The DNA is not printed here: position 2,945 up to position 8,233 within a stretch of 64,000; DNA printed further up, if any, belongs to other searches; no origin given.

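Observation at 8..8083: Candidate anti-phage system: large unknown protein + DEAH helicase fused to DUF1998 (Druantia type III-like DruH/DruE architecture)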

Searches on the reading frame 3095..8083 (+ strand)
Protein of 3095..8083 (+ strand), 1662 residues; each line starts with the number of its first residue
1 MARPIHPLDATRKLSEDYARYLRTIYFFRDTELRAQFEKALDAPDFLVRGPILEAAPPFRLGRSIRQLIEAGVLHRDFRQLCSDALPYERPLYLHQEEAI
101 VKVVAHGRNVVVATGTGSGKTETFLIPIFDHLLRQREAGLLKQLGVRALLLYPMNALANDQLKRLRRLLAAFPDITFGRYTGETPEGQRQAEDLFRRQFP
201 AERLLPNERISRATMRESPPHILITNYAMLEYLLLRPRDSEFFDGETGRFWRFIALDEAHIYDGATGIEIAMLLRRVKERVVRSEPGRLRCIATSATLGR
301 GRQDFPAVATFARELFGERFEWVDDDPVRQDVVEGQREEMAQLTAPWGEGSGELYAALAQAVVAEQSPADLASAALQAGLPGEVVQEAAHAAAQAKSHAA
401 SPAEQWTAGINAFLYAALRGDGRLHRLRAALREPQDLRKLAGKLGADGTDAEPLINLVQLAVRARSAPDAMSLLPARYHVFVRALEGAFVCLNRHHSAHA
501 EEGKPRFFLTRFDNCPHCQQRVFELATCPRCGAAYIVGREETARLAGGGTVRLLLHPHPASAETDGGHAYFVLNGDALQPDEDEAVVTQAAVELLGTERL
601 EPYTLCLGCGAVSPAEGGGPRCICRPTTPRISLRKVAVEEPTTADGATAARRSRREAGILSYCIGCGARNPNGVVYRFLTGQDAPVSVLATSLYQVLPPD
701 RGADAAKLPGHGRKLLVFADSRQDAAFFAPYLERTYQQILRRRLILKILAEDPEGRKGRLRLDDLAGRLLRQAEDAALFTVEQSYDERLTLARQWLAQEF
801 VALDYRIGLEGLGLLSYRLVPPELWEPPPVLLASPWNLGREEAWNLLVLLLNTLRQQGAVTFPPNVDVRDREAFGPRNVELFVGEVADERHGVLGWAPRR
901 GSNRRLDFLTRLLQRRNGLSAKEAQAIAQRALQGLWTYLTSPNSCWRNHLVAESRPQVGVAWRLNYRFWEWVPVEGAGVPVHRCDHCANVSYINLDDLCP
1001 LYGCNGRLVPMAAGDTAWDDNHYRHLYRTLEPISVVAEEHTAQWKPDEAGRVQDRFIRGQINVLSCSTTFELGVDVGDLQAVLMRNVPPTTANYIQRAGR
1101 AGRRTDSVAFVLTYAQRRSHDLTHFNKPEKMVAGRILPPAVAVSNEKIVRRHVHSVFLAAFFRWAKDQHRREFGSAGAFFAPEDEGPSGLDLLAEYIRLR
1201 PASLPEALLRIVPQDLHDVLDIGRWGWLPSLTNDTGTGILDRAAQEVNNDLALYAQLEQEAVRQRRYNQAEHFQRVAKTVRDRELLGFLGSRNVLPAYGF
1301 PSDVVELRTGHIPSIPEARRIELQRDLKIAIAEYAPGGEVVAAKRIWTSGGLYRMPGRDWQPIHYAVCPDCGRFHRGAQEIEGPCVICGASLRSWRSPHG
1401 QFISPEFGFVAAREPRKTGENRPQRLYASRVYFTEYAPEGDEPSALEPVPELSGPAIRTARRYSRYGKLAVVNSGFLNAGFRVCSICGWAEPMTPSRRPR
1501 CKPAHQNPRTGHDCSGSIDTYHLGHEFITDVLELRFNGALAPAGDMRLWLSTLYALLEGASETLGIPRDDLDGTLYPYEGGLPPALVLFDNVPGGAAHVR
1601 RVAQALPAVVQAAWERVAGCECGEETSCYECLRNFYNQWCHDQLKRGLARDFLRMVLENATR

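Call 5: search_protein_families(library=padloc, proteins=[window:3095-8083:+], max_evalue=0.01)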
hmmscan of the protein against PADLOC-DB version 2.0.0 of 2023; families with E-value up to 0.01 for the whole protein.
window:3095-8083:+ (1662 aa): 48 families (the best 25 are shown)
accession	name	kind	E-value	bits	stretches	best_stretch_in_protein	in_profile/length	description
PDLC00013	DruE1|DruE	-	3.3e-196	653.1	4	983-1660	984-1680/1776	SNF2 family N-terminal domain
PDLC00037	DruE3|DruE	-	4.6e-184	612.9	3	1036-1657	1032-1676/2055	SNF2 family N-terminal domain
PDLC00015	DruE2|DruE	-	3e-137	457.5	6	198-546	277-594/1887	SNF2 family N-terminal domain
PDLC00035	DruE3|DruE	-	3e-136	454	3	33-542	37-503/1460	SNF2 family N-terminal domain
PDLC00014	DruE2|DruE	-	1.3e-134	448.6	6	195-545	294-643/1928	SNF2 family N-terminal domain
PDLC00036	DruE3|DruE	-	5.3e-126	419.7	3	1018-1660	1010-1655/2023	SNF2 family N-terminal domain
PDLC00051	DruE4|DruE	-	7.3e-119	396.4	7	922-1171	976-1235/1829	SNF2 family N-terminal domain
PDLC03960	SngC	-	1.5e-26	91.4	2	93-323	26-216/720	-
PDLC02896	DpdJ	-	2.3e-22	76.6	3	210-303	327-417/1487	DpdJ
PDLC02503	BrxHI|BrxHII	-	3e-22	76.7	2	1051-1117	289-355/698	BrxHI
PDLC02501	BrxHI|BrxHII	-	1.3e-17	61.2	2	1045-1110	283-348/925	BrxHI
PDLC02569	DrmA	-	2.4e-16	56.7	2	1062-1116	831-883/1095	DrmA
PDLC02570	DrmA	-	4.1e-14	49.9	2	1038-1116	560-637/851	DrmA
PDLC03928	PsyrT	-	2.9e-12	43.7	2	1030-1121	261-351/689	-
PDLC02893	DpdJ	-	6.8e-12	42.1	2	216-282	345-411/876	DpdJ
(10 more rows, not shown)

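Call 6: search_protein_families(library=pfam, proteins=[window:3095-8083:+], max_evalue=0.01)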
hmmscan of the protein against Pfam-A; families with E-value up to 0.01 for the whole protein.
window:3095-8083:+ (1662 aa): 4 families
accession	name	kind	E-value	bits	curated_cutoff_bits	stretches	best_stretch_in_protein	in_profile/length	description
PF00270.35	DEAD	-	3.6e-21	76.1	26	1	95-303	3-165/167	DEAD/DEAH box helicase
PF09369.15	MZB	-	1.3e-14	55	24.2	1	1554-1632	3-80/80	MrfA Zn-binding domain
PF00271.37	Helicase_C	-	1.7e-10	41.5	23.5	1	1036-1104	41-109/110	Helicase conserved C-terminal domain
PF04851.21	ResIII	-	0.00072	19.9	22.5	1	92-261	4-136/164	Type III restriction enzyme, res subunit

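Call 7: search_protein_families(library=ncbifam, proteins=[window:3095-8083:+], max_evalue=0.01)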
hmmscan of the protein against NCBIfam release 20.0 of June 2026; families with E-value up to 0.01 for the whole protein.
window:3095-8083:+ (1662 aa): 28 families (the best 25 are shown)
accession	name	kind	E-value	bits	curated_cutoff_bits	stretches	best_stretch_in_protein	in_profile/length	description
TIGR03817.1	DECH_helic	hypoth_equivalog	8.9e-33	113.5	874.1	2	93-329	38-228/742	helicase/secretion neighborhood putative DEAH-box helicase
NF041067.1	DpdJ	equivalog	2.1e-21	75.4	800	3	106-164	169-224/1482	protein DpdJ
NF010338.0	PRK13767.1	equivalog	6.7e-21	74.2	849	2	96-296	38-219/877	ATP-dependent helicase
TIGR04121.1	DEXH_lig_assoc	equivalog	3.3e-17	61.5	850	2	95-191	17-109/804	ligase-associated DNA damage response DEXH box helicase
NF053711.1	RNA_heli_RhlE1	exception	9.7e-13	47.6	750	2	84-182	17-111/434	RNA helicase RhlE1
NF053636.1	DDHlcsCsdAPsy1082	equivalog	9.1e-11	41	890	1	88-165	23-94/512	DEAD/DEAH box helicase CsdA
NF007882.0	PRK10590.1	equivalog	2.7e-09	36.5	743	1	96-159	28-89/456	ATP-dependent RNA helicase RhlE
NF008394.0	PRK11192.1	equivalog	4.2e-09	35.8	507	2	87-182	22-111/441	ATP-dependent RNA helicase SrmB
NF007284.0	PRK09751.1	equivalog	2.2e-08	31.8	1496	1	1052-1136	367-451/1538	ATP-dependent helicase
NF008744.0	PRK11776.1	equivalog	2.9e-08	32.7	524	1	102-188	36-115/460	ATP-dependent RNA helicase DbpA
TIGR00614.1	recQ_fam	subfamily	3.3e-08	32.8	219.8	1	1030-1117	246-333/470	RecQ family ATP-dependent DNA helicase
NF053631.1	RNA_helic_CshA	equivalog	5e-08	32.3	646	1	96-169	26-91/434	degradosome RNA helicase CshA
TIGR01389.1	recQ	equivalog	5.9e-08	31.6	640.2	1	1034-1117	248-331/591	DNA helicase RecQ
NF038326.1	DISARM_DrmAL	exception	2.7e-07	28.4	999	1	1067-1125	1106-1163/1329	DISARM system helicase DrmA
NF003419.0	PRK04837.1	equivalog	6.4e-07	28.4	588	1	102-190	41-129/424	ATP-dependent RNA helicase RhlB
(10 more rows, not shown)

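Call 8: find_encoding_contigs(protein=window:3095-8083:+, flank=10000, max_places=6)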
Protein window:3095-8083:+ (1662 aa): no gene with exactly this product is on record in the collection.

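Call 18: search_solved_structures(query=window:3095-8083:+, max_evalue=0.001)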
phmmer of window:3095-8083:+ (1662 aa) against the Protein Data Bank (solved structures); distinct sequences matched with E-value up to 0.001: 38.
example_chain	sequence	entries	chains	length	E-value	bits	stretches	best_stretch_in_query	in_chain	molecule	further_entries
9tu7_Y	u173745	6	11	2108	1e-82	281.7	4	84-317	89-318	DEAD/DEAH box helicase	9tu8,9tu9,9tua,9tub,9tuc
9wae_A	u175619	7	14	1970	5.2e-42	146.7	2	1057-1386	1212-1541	Helicase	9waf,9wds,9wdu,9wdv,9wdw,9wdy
6znp_A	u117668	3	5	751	1.7e-15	58.8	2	91-301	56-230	Uncharacterized ATP-dependent helicase YprA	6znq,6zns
9hcc_z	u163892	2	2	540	6.6e-10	40.3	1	66-170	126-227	Probable ATP-dependent RNA helicase DDX28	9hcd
5v9x_A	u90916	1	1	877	4.7e-09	37.5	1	1036-1137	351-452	ATP-dependent DNA helicase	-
7oi6_x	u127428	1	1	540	4.5e-08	34.2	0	98-162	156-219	Probable ATP-dependent RNA helicase DDX28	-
4tyw_A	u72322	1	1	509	1.8e-07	32.3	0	66-158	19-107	ATP-dependent RNA helicase MSS116, mitochondrial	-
4tyn_A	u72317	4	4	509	1.8e-07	32.2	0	66-158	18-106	ATP-dependent RNA helicase MSS116, mitochondrial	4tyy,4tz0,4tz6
3sqx_A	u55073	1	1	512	1.8e-07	32.2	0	66-158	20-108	ATP-dependent RNA helicase MSS116, mitochondrial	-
3i5x_A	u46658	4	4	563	2.3e-07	31.9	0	66-158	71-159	ATP-dependent RNA helicase MSS116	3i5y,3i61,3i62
3sqw_A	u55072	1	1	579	2.6e-07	31.7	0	66-158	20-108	ATP-dependent RNA helicase MSS116, mitochondrial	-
5lst_A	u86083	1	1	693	3.4e-07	31.3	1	1037-1123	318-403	ATP-dependent DNA helicase Q4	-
8i9z_CW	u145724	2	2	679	1.3e-06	29.4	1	86-173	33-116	ATP-dependent RNA helicase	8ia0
8tbx_A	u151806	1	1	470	1.8e-06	28.9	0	1044-1105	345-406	ATP-dependent RNA helicase DDX1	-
4bru_A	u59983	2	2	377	3.2e-06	28.1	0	1042-1103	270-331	ATP-DEPENDENT RNA HELICASE DHH1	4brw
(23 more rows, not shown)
